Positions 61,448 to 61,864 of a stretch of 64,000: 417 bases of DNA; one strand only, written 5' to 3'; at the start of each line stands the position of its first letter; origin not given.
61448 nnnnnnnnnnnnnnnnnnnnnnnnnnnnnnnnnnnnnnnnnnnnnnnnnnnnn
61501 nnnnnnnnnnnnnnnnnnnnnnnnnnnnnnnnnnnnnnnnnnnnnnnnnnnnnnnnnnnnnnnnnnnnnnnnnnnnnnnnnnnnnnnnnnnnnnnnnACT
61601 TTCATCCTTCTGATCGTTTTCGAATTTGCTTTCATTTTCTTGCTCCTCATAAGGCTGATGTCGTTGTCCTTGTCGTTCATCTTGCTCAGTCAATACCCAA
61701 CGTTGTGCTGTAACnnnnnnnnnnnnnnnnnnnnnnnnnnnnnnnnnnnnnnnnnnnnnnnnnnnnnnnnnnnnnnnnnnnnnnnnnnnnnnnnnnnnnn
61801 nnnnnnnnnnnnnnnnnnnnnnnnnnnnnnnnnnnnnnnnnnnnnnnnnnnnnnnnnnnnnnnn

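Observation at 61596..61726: Probable deletion scar upstream of epaO: a short gene remnant whose stop still overlaps the epaO start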

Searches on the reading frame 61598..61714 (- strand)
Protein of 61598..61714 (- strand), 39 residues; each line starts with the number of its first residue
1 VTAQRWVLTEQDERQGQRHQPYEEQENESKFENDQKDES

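Call 26: search_protein_families(proteins=[window:61598-61714:-], library=ncbifam, max_evalue=1)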
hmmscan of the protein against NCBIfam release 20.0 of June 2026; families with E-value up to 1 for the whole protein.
seq(39 aa): 0 families
